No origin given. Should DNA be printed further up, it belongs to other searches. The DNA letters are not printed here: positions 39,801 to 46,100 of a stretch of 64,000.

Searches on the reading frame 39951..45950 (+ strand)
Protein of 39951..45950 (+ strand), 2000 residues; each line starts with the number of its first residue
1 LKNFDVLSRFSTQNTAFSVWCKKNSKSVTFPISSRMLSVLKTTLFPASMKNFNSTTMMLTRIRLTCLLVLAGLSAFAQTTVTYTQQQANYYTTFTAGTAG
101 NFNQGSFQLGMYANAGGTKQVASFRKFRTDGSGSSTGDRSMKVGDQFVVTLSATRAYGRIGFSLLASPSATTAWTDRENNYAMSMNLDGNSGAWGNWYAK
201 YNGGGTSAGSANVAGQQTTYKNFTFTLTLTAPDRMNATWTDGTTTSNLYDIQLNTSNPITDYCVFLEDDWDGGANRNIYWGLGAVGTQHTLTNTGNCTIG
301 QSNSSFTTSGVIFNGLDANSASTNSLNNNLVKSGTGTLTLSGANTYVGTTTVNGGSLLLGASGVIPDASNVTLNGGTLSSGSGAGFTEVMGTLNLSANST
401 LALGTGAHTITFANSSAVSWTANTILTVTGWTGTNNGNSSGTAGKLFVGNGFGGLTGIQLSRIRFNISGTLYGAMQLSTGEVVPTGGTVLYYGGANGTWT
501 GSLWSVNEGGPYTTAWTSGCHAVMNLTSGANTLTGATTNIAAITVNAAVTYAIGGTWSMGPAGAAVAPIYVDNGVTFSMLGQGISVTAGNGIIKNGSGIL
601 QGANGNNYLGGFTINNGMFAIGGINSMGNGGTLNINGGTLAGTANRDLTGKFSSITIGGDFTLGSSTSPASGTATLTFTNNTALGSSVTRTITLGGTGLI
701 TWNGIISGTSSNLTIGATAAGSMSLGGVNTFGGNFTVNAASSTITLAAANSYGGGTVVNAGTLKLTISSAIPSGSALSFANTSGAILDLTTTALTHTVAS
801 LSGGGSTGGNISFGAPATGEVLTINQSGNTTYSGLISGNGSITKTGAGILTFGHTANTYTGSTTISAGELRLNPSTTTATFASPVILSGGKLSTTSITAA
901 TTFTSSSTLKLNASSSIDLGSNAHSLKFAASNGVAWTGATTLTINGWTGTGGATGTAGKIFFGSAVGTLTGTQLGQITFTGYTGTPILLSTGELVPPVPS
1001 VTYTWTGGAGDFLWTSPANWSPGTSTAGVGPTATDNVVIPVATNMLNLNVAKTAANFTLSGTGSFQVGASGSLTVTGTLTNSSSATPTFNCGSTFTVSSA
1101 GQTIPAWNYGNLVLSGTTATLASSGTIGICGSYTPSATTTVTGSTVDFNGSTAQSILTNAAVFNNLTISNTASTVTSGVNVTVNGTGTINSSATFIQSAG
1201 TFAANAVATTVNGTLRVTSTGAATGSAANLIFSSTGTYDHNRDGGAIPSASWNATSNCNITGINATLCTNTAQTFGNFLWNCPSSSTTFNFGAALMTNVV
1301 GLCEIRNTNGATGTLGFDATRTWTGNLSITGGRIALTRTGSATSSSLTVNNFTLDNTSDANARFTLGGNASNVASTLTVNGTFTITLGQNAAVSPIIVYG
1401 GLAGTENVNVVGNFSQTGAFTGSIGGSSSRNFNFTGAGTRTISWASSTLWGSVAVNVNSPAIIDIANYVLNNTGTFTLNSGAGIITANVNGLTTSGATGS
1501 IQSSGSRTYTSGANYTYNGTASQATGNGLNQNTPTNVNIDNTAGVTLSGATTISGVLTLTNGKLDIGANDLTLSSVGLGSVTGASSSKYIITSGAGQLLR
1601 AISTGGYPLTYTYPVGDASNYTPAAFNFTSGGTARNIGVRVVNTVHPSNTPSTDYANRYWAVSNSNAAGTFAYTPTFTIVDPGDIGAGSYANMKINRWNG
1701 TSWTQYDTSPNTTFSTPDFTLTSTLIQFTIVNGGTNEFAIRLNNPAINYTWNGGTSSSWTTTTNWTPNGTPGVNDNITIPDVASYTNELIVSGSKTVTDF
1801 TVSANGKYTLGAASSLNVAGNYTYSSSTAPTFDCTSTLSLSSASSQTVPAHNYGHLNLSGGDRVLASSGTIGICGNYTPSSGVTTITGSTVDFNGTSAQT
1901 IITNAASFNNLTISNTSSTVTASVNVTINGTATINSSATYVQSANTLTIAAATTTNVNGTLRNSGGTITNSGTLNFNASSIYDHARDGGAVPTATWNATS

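Call 104: search_protein_families(library=pfam, proteins=[window:39951-45950:+], max_evalue=0.0001)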
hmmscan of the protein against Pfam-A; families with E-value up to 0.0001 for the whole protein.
window:39951-45950:+ (2000 aa): 1 family
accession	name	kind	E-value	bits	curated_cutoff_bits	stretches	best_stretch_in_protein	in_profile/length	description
PF12951.13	PATR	-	4.1e-17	62.3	27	3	330-358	1-29/30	Passenger-associated-transport-repeat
